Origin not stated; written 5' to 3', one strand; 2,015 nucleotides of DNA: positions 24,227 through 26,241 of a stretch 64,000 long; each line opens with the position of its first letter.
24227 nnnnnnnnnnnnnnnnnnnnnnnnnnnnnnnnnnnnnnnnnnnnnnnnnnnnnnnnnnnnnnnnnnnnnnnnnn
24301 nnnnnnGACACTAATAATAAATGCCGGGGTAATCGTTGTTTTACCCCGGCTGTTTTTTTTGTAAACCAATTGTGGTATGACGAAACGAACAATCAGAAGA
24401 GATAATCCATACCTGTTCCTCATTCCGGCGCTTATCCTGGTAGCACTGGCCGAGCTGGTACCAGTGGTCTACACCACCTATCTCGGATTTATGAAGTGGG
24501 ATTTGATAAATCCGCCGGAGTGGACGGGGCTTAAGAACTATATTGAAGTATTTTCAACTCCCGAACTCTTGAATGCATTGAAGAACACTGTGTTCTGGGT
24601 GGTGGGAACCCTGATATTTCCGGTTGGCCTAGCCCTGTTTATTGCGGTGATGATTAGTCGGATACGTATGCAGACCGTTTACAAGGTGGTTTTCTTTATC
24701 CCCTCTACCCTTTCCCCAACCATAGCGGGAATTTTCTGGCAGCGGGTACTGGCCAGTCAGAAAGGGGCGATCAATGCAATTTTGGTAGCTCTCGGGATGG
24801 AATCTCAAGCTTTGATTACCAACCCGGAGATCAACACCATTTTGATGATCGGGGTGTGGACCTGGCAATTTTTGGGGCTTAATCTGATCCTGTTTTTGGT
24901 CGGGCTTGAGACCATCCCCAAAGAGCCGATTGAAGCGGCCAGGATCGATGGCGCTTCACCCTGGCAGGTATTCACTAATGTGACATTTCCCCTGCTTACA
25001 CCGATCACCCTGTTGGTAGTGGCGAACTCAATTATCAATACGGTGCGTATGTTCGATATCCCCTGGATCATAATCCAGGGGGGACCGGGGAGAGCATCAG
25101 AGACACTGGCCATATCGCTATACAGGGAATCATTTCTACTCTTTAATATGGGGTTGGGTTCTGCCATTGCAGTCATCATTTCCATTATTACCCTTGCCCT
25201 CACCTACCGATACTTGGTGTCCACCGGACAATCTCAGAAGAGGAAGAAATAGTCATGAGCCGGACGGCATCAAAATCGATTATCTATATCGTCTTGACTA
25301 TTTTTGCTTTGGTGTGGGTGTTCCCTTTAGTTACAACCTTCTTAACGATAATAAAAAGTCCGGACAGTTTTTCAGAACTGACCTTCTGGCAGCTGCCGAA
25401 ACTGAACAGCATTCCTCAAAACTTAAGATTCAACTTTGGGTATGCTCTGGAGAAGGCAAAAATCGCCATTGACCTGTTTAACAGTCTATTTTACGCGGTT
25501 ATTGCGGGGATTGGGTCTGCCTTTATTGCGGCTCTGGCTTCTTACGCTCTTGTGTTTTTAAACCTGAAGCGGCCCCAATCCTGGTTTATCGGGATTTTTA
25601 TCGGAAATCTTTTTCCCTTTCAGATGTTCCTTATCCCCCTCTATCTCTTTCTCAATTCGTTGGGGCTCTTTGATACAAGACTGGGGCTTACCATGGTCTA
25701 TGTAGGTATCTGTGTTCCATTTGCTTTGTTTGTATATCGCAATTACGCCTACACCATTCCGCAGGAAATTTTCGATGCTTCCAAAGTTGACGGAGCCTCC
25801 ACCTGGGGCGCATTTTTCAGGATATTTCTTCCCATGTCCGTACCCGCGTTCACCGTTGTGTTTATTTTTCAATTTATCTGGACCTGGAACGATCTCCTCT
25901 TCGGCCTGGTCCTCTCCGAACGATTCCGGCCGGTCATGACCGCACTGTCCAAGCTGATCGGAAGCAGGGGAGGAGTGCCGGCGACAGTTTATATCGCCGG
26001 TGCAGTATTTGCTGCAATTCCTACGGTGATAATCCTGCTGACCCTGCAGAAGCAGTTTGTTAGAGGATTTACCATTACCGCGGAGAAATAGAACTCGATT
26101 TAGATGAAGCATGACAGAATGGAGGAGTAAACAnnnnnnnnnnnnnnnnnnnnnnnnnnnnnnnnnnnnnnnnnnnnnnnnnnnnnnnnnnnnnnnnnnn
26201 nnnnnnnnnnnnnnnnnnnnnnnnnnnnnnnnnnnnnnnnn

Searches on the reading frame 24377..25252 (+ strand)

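Call 22: search_protein_families(library=pfam, proteins=[window:24377-25252:+], max_evalue=0.00001)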
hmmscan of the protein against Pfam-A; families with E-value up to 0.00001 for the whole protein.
window:24377-25252:+ (291 aa): 1 family
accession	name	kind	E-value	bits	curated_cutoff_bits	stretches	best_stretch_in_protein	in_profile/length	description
PF00528.27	BPD_transp_1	-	2.5e-10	40.8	26.4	1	84-276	3-170/184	Binding-protein-dependent transport system inner membrane component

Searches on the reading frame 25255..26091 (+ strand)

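Call 22: search_protein_families(library=pfam, proteins=[window:25255-26091:+], max_evalue=0.00001)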
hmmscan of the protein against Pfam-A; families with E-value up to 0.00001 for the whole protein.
window:25255-26091:+ (278 aa): 1 family
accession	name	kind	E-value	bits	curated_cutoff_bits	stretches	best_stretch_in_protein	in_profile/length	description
PF00528.27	BPD_transp_1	-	5e-13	49.6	26.4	1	108-271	18-181/184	Binding-protein-dependent transport system inner membrane component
